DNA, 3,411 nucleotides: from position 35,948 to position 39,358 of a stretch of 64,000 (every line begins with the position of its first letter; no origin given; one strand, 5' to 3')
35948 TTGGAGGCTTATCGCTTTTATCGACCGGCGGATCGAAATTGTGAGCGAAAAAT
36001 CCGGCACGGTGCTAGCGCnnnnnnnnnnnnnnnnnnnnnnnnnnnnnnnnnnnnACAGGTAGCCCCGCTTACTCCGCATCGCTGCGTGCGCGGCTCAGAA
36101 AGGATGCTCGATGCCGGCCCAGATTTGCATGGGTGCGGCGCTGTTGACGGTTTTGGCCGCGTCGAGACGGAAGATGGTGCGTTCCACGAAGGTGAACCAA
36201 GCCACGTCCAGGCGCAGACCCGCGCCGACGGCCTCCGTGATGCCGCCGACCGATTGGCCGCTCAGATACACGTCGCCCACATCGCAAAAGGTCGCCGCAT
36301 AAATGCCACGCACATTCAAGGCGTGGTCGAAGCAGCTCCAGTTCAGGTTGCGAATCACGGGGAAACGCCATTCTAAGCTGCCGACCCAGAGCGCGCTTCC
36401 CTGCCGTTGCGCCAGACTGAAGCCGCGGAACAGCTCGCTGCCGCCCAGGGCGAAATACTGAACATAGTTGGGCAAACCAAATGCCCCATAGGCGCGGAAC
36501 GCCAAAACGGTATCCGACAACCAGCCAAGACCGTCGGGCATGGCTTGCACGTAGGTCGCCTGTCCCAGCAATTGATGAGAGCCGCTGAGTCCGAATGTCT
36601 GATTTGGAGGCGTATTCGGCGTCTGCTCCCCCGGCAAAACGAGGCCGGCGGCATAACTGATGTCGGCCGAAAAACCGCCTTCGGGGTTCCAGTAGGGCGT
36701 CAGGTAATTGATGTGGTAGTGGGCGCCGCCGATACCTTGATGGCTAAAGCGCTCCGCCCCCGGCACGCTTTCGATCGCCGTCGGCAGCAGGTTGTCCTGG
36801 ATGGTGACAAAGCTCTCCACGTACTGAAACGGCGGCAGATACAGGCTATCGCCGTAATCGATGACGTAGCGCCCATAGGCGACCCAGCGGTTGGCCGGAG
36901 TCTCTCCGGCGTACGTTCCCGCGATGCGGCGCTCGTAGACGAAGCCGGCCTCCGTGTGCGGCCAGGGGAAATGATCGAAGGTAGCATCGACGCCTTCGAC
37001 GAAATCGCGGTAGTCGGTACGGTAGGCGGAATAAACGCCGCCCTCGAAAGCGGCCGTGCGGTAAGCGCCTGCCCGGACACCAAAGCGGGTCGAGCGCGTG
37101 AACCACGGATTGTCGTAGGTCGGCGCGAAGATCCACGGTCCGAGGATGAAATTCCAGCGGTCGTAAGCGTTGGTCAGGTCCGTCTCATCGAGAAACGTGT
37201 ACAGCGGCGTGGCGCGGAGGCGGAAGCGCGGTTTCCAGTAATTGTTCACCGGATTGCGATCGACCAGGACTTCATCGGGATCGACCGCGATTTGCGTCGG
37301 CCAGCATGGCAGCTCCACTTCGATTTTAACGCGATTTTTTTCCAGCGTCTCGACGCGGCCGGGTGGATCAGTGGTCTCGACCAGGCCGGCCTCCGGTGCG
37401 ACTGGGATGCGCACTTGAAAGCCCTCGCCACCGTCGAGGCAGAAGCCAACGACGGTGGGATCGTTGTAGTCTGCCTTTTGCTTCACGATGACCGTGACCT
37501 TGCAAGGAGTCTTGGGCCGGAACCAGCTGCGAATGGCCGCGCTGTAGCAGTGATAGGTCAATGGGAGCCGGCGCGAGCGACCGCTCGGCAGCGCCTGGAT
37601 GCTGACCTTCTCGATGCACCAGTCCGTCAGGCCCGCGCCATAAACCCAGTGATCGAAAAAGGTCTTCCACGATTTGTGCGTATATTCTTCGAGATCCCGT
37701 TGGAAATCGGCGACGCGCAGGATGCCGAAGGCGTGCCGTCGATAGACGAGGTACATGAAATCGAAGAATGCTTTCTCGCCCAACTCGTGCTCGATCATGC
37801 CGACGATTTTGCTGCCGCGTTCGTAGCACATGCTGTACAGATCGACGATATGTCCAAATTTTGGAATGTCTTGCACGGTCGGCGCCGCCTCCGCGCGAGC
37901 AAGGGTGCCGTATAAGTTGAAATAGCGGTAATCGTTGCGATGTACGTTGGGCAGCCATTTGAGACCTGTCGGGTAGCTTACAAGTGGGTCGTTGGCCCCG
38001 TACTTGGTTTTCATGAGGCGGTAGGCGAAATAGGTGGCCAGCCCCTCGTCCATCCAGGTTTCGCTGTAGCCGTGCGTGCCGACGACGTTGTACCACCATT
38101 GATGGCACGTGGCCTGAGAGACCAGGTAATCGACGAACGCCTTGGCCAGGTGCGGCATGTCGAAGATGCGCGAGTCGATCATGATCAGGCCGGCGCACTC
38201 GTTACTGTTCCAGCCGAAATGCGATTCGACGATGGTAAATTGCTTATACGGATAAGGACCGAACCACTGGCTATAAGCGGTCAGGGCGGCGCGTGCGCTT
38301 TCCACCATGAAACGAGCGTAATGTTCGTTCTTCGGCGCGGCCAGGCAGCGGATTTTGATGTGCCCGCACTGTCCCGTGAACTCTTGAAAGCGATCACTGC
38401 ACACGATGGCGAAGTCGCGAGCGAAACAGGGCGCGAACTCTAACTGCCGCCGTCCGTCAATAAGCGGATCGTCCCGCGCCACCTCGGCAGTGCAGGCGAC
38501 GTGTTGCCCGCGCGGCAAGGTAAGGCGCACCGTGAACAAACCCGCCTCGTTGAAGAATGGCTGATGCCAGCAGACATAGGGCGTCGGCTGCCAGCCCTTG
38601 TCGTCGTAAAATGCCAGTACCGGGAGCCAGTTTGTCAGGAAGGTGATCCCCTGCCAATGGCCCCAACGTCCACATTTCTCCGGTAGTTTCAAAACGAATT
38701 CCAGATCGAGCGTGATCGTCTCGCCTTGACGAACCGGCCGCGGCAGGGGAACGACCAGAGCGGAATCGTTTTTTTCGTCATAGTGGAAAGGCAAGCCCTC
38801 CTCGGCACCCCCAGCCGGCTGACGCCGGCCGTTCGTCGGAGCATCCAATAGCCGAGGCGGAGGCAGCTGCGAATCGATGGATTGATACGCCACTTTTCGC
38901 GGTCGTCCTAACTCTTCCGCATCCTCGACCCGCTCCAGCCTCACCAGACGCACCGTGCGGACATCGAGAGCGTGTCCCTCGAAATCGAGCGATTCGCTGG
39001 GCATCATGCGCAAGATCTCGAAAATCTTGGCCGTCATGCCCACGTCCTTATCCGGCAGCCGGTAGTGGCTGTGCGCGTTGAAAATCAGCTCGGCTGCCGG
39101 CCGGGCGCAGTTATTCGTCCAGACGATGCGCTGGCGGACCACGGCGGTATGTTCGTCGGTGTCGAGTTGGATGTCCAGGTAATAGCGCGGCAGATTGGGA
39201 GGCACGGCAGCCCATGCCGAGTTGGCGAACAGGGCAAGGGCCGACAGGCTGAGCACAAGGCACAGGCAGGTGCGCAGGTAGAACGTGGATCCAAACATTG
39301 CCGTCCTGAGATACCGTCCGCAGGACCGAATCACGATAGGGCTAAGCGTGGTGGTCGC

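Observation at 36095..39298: M1-peptidase-like domain with a disabled zinc site fused to an Omp85-type beta-barrel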

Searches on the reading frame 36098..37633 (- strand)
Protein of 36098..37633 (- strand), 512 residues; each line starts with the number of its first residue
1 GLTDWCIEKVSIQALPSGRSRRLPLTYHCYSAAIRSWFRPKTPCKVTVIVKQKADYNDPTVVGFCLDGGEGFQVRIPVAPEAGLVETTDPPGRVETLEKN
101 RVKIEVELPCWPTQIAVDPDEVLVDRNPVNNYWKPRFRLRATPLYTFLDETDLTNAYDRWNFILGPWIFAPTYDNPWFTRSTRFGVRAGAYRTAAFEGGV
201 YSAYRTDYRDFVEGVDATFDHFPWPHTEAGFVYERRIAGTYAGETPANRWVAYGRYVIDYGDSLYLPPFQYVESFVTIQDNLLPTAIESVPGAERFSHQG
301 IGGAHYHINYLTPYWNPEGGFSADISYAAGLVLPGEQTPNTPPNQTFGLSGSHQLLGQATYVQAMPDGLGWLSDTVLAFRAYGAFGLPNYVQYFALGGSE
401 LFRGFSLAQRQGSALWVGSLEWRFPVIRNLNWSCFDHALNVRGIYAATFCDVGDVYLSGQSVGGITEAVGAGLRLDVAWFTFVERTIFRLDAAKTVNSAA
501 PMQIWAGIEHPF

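Call 45: predict_structure(alignment_id=A2)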
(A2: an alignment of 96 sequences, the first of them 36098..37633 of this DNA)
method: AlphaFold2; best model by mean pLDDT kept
length: 512 residues; sequences in the alignment: 96
mean_pLDDT: 86.1   pTM: 0.80
mean pLDDT of the five models: 86.1, 85.9, 85.7, 85.0, 83.9
residues with pLDDT >= 90: 272; 70-90: 176; 50-70: 55; < 50: 9
segments of 3 or more residues with pLDDT < 50: 345-347
pLDDT, mean of each block of 10 residues (from residue 1): 84 80 66 75 94 85 92 93 91 94 95 93 83 91 81 74 88 55 88 83 89 92 90 91 86 91 71 91 86 86 92 85 93 63 52 90 94 94 94 90 92 96 93 83 94 95 96 88 76 95 85 45
secondary structure, 60 per line:
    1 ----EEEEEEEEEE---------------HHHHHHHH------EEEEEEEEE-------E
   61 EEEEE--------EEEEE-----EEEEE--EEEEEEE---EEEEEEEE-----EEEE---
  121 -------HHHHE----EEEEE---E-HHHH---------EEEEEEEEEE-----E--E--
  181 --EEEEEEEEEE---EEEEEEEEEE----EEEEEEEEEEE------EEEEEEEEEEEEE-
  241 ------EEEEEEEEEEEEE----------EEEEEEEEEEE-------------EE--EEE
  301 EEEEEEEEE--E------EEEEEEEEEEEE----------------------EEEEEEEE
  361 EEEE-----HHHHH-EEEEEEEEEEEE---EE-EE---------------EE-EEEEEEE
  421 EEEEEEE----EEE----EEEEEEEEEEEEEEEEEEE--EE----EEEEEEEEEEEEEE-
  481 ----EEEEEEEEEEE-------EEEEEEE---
elements in order: E5-14 H30-37 E44-52 E60-65 E74-78 E84-88 E91-97 E101-108 E114-117 H128-131 E137-141 H147-150 E160-169 E183-192 E196-205 E210-220 E227-239 E247-259 E270-280 E298-309 E319-330 E353-364 H370-374 E376-387 E414-427 E432-434 E439-457 E466-479 E485-495 E503-509

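Call 47: fold_search(model_id=the predicted structure, library=pdb)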
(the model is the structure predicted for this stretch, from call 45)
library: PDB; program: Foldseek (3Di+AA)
matches with E <= 10: 604; with E <= 0.001: 75
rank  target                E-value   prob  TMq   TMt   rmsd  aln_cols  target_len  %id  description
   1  7ttc_A                6.7e-09  1.00  0.38  0.33  11.6       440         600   12  BamABCDE bound to substrate EspP (released 2022-03-30)
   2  9mge_A                8.6e-09  1.00  0.39  0.27   8.9       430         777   13  beta-barrel assembly machine from Escherichia coli in an early state of substrate assembly (released 2025-12-17)
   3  9co2_A                9.6e-09  1.00  0.40  0.52   8.6       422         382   11  Crystal structure of BamA in complex with the PTB2 open-state inhibitor (anisotropic data set) (released 2025-01-15)
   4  5d0q_F                1.8e-08  1.00  0.39  0.27   9.3       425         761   12  BamACDE complex, outer membrane beta-barrel assembly machinery (BAM) complex (released 2016-03-09)
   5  7tt4_A                2.4e-08  1.00  0.39  0.33  11.2       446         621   12  BamABCDE bound to substrate EspP class 6 (released 2022-03-30)
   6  9hg5_A                3.0e-08  1.00  0.41  0.28  10.8       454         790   11  BAM-SurA complex in the swing-in state with full length BamC resolved (released 2025-04-16)
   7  8pz1_A                3.3e-08  1.00  0.38  0.27  10.6       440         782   12  Wait Complex: Lateral open BAM bound Compact SurA (released 2024-09-25)
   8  7tt5_A                3.3e-08  1.00  0.40  0.40  11.5       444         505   12  BamABCDE bound to substrate EspP in the open-sheet EspP state (released 2022-03-30)
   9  8bwc_A                4.2e-08  1.00  0.39  0.29  11.0       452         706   12  E. coli BAM complex (BamABCDE) wild-type (released 2023-05-24)
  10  8qpv_A                4.9e-08  1.00  0.40  0.28  13.7       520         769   11  Handover Complex: BAM bound OmpX and extended SurA (released 2024-09-25)
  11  7nri_A                5.5e-08  1.00  0.41  0.28   7.4       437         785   12  Structure of the darobactin-bound E. coli BAM complex (BamABCDE) (released 2021-04-21)
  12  7nre_A                6.1e-08  1.00  0.41  0.54   6.8       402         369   12  Crystal structure of E.coli BamA beta-barrel in complex with darobactin (crystal form 1) (released 2021-04-21)
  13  8xnb_A                9.2e-08  1.00  0.43  0.57   7.3       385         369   15  Cryo-EM structure of Deinococcus radiodurans BamA (released 2025-01-15)
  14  6lyr_A                9.2e-08  1.00  0.41  0.28   7.3       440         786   11  Structure of the BAM complex (released 2021-01-06)
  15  9cs1_A                1.1e-07  1.00  0.42  0.57   6.6       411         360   13  E. coli BamA beta-barrel bound to darobactin and cyclic peptide CP2 (released 2025-04-16)
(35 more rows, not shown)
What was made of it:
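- On Omp85 superfamily: Foldseek to BamA/TamA: probability 1.00, best E=7e-9 (call 47).
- Closest known: BamA / TamA. Same: Predicted 16-stranded barrel that matches BamA and TamA structures (call 47).
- C-terminal model matches BamA/TamA barrels, best E=7e-9 (call 47).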

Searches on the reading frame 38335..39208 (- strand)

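Call 66: search_protein_families(library=pfam, proteins=[window:38335-39208:-], max_evalue=10)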
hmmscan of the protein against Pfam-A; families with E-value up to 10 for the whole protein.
window:38335-39208:- (291 aa): 1 family
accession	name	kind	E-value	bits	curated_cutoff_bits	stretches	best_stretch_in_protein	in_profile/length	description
PF15913.10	Furin-like_2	-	0.12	13.1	28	1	259-281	63-85/102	Furin-like repeat, cysteine-rich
